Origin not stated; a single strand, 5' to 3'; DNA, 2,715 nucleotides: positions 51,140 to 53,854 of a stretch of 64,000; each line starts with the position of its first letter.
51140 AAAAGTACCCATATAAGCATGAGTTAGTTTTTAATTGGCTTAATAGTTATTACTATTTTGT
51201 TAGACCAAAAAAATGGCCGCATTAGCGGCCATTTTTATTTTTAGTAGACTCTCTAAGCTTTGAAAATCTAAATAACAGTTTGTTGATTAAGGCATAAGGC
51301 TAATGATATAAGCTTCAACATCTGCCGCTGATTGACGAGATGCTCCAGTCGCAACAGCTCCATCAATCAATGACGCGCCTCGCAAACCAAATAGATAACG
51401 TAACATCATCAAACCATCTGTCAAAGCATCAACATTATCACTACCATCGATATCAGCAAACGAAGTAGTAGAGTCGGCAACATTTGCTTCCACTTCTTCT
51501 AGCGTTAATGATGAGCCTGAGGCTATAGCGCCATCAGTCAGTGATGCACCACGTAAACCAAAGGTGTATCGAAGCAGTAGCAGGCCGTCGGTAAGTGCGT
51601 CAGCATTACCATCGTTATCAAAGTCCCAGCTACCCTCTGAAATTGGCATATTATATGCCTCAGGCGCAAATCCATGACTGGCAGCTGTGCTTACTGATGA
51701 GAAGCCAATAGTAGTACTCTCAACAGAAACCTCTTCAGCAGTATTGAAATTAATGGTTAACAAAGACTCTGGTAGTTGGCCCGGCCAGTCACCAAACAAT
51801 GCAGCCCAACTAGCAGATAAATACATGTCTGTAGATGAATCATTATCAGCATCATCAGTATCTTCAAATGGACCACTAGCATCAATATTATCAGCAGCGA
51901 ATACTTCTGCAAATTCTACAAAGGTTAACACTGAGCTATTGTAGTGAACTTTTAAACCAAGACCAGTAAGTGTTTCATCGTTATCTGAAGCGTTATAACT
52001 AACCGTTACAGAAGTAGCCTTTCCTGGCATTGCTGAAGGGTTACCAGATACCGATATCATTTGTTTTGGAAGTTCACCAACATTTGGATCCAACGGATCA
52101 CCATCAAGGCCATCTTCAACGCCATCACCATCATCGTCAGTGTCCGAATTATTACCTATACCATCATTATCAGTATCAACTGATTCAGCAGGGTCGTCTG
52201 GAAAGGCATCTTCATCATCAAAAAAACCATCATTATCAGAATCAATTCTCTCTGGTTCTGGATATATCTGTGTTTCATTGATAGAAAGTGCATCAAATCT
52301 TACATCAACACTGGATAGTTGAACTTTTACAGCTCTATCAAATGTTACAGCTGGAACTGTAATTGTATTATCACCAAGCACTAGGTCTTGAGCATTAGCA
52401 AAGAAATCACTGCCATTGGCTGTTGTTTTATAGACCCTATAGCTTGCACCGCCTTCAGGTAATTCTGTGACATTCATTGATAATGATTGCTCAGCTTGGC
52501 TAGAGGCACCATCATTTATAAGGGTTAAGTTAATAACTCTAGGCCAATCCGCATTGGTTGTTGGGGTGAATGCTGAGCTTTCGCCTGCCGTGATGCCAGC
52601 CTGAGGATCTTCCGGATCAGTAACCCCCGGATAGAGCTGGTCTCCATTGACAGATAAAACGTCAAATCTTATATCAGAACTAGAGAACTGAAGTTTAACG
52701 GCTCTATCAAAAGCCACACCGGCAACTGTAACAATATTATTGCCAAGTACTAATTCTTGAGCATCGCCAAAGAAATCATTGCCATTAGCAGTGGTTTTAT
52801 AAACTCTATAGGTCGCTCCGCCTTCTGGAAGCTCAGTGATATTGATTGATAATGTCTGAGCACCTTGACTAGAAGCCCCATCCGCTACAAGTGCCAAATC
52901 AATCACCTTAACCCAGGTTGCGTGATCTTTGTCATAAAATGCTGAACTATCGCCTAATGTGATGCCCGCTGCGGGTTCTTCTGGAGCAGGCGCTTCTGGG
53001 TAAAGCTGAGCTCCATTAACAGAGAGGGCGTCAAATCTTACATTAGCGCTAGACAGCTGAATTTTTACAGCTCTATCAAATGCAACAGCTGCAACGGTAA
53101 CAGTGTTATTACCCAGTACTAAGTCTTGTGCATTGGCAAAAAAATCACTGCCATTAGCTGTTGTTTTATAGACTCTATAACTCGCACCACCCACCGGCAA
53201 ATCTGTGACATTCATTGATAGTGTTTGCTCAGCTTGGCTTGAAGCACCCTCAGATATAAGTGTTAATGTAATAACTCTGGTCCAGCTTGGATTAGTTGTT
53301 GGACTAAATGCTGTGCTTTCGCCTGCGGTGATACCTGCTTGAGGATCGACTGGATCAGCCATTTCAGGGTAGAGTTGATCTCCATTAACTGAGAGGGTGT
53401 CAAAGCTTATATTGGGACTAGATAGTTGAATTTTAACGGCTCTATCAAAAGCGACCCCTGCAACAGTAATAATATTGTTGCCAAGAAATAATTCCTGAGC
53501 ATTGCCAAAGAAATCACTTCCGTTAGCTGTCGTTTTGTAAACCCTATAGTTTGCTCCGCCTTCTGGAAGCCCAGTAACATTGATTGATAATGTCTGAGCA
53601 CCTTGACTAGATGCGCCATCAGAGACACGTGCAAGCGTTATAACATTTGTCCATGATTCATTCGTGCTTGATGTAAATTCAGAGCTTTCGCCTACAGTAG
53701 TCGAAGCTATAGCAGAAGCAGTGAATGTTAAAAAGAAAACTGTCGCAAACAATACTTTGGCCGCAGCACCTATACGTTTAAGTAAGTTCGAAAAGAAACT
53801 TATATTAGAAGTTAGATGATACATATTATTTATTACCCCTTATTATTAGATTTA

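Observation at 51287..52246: Cohesin-like and dockerin-like modules in one secreted protein of a Gram-negative aerobe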

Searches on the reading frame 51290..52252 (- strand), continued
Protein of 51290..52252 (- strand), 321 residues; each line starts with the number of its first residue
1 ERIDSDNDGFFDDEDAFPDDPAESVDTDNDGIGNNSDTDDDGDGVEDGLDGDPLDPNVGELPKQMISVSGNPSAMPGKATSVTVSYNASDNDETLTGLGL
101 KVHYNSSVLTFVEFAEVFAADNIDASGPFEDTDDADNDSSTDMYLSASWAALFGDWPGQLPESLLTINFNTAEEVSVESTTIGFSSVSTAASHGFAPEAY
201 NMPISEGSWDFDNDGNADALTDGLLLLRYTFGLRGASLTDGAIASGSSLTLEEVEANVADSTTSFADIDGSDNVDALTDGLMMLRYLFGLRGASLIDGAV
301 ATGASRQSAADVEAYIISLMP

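Call 35: search_protein_families(library=pfam, proteins=[L008:139-6225:+, L004:1804-6780:+, L005:1761-5375:+, L011:1238-3973:+, L011:4134-7109:+, L038:7536-9050:+, L072:4267-6354:+, L046:4762-6693:+, L073:839-2269:+, L036:6822-9380:+], max_evalue=0.0001)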
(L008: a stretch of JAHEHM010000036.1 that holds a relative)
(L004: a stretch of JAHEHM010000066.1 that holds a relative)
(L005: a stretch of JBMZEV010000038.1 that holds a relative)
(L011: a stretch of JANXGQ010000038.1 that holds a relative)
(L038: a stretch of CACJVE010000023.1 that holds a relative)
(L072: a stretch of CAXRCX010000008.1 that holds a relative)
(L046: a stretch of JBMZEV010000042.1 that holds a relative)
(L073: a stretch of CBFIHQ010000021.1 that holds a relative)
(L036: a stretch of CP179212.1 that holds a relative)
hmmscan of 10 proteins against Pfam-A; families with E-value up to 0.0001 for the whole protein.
L008:139-6225:+ (2029 aa): 5 families
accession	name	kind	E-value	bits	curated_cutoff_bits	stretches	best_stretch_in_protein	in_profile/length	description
PF17652.7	Glyco_hydro81C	-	3.7e-39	135.4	25.6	1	1627-1954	28-345/349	Glycosyl hydrolase family 81 C-terminal domain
PF22058.2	X25_BaPul_like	-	6.8e-10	39.3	27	0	652-730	9-80/87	Pullulanase X25 domain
PF16561.11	AMPK1_CBM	-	1.4e-08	35.3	26.8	0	756-809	10-61/85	Glycogen recognition site of AMP-activated protein kinase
PF01469.24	Pentapeptide_2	-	6.2e-07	29.7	26.4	0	1003-1041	2-40/40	Pentapeptide repeats (8 copies)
PF02922.24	CBM_48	-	9.9e-07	29.4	22.4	0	654-702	27-76/83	Carbohydrate-binding module 48 (Isoamylase N-terminal domain)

L004:1804-6780:+ (1659 aa): 2 families
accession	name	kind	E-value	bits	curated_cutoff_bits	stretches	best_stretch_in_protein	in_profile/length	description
PF02018.23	CBM_4_9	-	1.4e-10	42.1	25.9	0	742-844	1-119/136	Carbohydrate binding domain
PF02922.24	CBM_48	-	4e-05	24.3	22.4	0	1084-1131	24-71/83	Carbohydrate-binding module 48 (Isoamylase N-terminal domain)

L005:1761-5375:+ (1205 aa): 2 families
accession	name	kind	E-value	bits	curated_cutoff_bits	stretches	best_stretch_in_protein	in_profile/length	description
PF00686.25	CBM_20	-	7e-11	42.2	23.3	0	584-623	38-81/97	Starch binding domain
PF02922.24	CBM_48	-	5.5e-09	36.7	22.4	0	322-380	12-70/83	Carbohydrate-binding module 48 (Isoamylase N-terminal domain)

L011:1238-3973:+ (912 aa): 1 family
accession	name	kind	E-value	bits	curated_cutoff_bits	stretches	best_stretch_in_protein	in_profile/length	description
PF00028.23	Cadherin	-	5.4e-21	75.3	28.8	2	516-579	26-90/93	Cadherin domain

L011:4134-7109:+ (992 aa): 0 families

L038:7536-9050:+ (505 aa): 9 families
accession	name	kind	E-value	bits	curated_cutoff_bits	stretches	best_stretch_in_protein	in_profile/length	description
PF16403.11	Bact_surface_Ig-like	-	1.8e-86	284.6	27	5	76-148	1-71/71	Bacterial surface protein, Ig-like domain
PF02494.22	HYR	-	3.7e-17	62.9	21.7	1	70-147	2-80/81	HYR domain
PF18981.6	InlK_D3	-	2.2e-13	50.5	25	0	94-148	25-75/75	Internalin K domain (D3/D4)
PF13750.12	Big_3_3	-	1.1e-08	35.4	27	0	280-321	13-54/157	Bacterial Ig-like domain (group 3)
PF23237.1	HYR_4C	-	2.7e-07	31.1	27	0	97-148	23-73/73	HYR-like domain with 4 cysteines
PF19077.6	Big_13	-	3.7e-07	31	27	0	348-385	61-98/102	Bacterial Ig-like domain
PF00801.26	PKD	-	8.8e-07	29.3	23.5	0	122-146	56-80/80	PKD domain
PF15418.12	DUF4625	-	4.1e-05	24.3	27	0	201-224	104-127/131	Domain of unknown function (DUF4625)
PF00028.23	Cadherin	-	5.1e-05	24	28.8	0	185-228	51-90/93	Cadherin domain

L072:4267-6354:+ (696 aa): 3 families
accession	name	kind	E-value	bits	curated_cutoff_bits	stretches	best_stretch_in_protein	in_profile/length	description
PF00722.28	Glyco_hydro_16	-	1.6e-21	77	22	1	369-526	21-146/175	Glycosyl hydrolases family 16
PF03422.21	CBM_6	-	1.4e-18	67.8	28.9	1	189-307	1-124/125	Carbohydrate binding module (family 6)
PF18099.7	CBM_35_2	-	1.5e-10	41.6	23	1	199-305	5-111/112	Carbohydrate binding module (family 35)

L046:4762-6693:+ (644 aa): 0 families

L073:839-2269:+ (477 aa): 0 families

L036:6822-9380:+ (853 aa): 10 families
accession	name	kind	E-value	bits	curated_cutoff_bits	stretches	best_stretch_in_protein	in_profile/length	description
PF16403.11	Bact_surface_Ig-like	-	4.2e-147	478.9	27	7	258-330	1-71/71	Bacterial surface protein, Ig-like domain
PF18981.6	InlK_D3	-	1.4e-25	89.6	25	0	288-330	35-75/75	Internalin K domain (D3/D4)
PF02494.22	HYR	-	5.4e-24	84.8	21.7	0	333-403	2-74/81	HYR domain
PF00801.26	PKD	-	2.7e-14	53.4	23.5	0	545-571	54-80/80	PKD domain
PF23237.1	HYR_4C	-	1.8e-12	47.7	27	0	360-411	23-73/73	HYR-like domain with 4 cysteines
PF07523.18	Big_3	-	5e-10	39.9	21.2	0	694-720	32-59/68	Bacterial Ig-like domain (group 3)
PF00028.23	Cadherin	-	2.1e-07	31.7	28.8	0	282-330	46-90/93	Cadherin domain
PF06522.17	B12D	-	9.6e-07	28.5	21.5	0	235-255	16-36/54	NADH-ubiquinone reductase complex 1 MLRQ subunit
PF13750.12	Big_3_3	-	1e-06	29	27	0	546-590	13-56/157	Bacterial Ig-like domain (group 3)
PF19077.6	Big_13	-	1.2e-06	29.4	27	0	304-330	74-100/102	Bacterial Ig-like domain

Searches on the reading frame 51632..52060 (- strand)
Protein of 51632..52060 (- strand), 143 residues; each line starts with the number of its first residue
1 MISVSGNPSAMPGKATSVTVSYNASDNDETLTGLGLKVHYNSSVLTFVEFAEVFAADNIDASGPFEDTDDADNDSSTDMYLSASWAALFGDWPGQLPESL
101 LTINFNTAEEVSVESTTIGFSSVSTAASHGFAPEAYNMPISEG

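Call 5: search_protein_families(library=pfam, proteins=[window:51632-52060:-], max_evalue=10)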
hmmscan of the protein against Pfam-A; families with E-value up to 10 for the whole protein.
seq(143 aa): 1 family
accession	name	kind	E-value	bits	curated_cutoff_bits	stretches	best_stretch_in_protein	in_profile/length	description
PF00963.24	Cohesin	-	0.0053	17.4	24.1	1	7-127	7-121/139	Cohesin domain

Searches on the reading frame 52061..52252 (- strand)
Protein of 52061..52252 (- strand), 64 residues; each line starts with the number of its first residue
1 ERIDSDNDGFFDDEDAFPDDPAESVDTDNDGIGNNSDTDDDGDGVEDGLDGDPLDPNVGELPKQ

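Call 5: search_protein_families(library=pfam, proteins=[window:52061-52252:-], max_evalue=10)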
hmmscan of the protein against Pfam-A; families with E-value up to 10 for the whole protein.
seq(64 aa): 1 family
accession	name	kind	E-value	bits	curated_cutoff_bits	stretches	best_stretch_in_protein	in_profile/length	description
PF02412.23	TSP_3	-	0.0034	17.5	25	1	26-59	2-35/36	Thrombospondin type 3 repeat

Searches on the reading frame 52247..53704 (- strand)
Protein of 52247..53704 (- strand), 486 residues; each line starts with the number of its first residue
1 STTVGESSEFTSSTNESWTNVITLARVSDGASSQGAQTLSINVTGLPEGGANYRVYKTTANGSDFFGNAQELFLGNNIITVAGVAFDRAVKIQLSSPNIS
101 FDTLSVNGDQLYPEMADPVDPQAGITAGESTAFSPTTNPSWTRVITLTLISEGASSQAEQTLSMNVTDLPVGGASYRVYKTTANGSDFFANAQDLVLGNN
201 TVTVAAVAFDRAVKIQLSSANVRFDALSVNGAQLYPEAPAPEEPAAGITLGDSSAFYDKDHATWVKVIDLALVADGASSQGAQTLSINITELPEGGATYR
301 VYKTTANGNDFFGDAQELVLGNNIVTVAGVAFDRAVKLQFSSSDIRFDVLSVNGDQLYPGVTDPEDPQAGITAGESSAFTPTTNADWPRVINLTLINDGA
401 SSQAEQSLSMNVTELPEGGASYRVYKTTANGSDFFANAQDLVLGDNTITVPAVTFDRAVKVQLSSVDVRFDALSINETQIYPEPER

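Call 47: search_solved_structures(query=window:52247-53704:-, max_evalue=10, show_alignments=0)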
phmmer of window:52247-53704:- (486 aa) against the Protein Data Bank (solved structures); distinct sequences matched with E-value up to 10: 0.
